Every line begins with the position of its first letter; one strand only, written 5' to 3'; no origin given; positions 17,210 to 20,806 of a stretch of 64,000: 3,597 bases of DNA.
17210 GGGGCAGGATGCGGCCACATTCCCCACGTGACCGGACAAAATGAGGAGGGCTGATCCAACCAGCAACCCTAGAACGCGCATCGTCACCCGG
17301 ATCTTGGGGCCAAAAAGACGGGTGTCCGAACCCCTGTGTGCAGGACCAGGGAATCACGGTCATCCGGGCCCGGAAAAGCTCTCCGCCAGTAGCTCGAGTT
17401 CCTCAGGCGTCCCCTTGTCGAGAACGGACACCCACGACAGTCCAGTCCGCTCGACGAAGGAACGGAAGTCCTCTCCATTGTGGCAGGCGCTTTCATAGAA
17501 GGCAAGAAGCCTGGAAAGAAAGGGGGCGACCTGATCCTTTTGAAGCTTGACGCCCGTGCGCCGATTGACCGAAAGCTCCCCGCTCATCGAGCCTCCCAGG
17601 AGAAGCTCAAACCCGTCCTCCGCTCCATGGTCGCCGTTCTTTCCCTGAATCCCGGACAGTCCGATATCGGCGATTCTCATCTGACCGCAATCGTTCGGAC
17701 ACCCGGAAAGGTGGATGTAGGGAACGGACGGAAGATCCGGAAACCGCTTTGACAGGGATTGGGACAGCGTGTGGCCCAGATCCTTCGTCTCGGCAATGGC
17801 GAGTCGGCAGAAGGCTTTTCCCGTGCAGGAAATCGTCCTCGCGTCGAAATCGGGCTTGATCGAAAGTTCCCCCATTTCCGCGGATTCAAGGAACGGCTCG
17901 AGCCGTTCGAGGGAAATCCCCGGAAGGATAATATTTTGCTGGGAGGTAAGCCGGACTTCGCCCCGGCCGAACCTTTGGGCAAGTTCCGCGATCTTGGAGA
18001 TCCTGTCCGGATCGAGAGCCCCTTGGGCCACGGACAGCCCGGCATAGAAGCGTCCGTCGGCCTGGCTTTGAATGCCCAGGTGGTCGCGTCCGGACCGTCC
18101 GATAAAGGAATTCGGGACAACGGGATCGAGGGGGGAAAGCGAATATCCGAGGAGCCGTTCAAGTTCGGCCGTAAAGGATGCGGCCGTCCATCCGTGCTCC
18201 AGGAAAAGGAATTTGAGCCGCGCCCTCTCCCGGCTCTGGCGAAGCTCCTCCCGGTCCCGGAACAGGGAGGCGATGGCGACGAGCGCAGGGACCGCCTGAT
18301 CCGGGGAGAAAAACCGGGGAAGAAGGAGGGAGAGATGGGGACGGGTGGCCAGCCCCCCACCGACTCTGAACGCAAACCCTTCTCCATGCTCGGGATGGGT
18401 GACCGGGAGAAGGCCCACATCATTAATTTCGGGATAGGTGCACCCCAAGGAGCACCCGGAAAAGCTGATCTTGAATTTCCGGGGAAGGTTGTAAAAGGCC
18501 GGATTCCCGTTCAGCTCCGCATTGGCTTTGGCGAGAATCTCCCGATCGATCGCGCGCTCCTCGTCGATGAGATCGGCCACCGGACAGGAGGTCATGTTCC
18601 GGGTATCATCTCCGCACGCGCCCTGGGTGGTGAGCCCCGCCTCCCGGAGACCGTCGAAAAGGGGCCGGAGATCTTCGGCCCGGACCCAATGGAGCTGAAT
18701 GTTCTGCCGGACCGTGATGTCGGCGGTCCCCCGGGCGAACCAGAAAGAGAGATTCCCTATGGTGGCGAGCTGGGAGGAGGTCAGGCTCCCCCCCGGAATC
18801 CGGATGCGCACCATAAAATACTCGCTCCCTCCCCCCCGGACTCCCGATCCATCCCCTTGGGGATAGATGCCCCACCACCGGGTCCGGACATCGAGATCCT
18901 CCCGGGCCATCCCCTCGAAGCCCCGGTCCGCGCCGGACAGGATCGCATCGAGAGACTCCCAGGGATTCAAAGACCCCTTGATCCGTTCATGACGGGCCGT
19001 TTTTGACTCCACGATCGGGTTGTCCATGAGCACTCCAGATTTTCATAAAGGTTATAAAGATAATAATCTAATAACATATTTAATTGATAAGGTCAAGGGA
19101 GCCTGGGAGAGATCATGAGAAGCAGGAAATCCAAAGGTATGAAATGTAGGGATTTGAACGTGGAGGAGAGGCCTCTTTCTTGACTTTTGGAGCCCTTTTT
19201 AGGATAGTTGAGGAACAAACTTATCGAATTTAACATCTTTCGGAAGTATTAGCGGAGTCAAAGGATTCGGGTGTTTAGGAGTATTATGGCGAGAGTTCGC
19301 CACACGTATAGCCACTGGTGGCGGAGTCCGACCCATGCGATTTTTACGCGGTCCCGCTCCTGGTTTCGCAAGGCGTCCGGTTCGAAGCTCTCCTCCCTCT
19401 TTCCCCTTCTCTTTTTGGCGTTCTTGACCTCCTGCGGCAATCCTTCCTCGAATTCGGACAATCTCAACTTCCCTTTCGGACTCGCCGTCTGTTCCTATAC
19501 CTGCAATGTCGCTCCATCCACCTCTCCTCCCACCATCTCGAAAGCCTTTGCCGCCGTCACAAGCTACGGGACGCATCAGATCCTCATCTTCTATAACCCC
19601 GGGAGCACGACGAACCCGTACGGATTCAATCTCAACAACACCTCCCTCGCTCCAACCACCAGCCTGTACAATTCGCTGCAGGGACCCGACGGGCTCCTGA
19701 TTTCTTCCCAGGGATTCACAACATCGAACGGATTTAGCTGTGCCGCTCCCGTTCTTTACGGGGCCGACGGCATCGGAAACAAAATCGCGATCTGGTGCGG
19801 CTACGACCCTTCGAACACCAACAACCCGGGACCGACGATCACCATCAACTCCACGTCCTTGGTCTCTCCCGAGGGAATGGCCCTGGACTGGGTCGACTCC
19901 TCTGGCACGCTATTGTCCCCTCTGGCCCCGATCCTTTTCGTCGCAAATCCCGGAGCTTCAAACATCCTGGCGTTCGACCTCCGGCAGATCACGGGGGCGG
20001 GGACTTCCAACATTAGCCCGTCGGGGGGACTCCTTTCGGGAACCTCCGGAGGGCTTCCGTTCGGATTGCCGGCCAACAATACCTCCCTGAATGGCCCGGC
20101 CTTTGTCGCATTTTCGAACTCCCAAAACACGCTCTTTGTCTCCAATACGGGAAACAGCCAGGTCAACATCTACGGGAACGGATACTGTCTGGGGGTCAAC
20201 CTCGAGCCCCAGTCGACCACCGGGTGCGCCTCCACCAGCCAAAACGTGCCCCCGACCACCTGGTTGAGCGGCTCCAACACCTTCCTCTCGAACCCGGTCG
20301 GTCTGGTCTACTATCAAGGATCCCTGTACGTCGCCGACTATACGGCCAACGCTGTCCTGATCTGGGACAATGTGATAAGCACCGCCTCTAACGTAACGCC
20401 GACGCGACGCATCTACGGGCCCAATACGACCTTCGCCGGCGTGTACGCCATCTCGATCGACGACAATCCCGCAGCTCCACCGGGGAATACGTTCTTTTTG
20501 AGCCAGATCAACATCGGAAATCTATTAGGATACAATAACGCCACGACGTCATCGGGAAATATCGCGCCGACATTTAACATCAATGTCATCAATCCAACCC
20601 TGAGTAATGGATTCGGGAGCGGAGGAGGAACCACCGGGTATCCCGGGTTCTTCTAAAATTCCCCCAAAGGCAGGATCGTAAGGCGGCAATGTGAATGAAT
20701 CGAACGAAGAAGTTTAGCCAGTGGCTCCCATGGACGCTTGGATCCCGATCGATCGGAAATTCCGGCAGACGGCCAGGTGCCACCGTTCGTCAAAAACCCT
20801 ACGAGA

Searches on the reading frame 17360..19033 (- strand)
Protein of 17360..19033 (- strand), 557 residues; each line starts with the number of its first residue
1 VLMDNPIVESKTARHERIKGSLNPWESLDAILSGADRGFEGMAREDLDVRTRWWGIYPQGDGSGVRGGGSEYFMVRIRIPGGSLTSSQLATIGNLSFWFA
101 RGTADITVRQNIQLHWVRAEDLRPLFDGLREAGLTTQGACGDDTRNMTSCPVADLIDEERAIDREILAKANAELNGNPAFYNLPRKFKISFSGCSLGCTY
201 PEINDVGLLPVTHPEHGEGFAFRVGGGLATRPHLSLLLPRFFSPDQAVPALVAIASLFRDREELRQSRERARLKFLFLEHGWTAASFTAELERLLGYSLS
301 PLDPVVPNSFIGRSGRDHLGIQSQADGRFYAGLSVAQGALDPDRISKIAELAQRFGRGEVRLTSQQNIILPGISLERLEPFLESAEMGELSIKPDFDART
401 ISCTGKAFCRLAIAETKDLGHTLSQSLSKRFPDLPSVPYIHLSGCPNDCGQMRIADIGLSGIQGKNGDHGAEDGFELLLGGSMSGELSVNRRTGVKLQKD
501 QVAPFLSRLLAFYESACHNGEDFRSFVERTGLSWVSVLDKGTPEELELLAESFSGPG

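Call 34: search_protein_families(library=pfam, proteins=[window:17360-19033:-], max_evalue=0.0001)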
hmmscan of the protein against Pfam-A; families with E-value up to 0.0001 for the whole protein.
window:17360-19033:- (557 aa): 2 families
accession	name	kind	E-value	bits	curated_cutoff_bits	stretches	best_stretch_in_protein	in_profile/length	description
PF01077.27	NIR_SIR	-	7.3e-45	152.7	27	2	140-283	1-144/158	Nitrite and sulphite reductase 4Fe-4S domain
PF03460.22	NIR_SIR_ferr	-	1.2e-36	124.6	24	2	69-132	6-69/69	Nitrite/Sulfite reductase ferredoxin-like half domain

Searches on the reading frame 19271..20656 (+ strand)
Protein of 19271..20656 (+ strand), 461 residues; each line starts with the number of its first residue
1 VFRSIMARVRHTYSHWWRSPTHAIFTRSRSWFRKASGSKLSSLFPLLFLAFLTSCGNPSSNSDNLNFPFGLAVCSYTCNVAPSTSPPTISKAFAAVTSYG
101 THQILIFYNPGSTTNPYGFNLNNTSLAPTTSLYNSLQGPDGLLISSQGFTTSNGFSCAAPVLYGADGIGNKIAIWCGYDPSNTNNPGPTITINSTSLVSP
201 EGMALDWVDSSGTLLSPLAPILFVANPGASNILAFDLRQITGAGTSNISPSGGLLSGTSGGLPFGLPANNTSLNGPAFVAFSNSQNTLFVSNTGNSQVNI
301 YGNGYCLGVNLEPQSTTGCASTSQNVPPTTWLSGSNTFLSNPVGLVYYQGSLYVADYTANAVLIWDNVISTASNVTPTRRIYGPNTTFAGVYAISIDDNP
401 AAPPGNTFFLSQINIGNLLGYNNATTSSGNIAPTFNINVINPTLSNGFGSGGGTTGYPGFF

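Call 34: search_protein_families(library=pfam, proteins=[window:19271-20656:+], max_evalue=0.0001)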
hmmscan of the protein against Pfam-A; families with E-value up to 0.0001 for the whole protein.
window:19271-20656:+ (461 aa): 1 family
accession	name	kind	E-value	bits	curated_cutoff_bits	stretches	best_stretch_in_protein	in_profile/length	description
PF01436.27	NHL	-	2.1e-05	24.8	20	0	273-299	1-26/28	NHL repeat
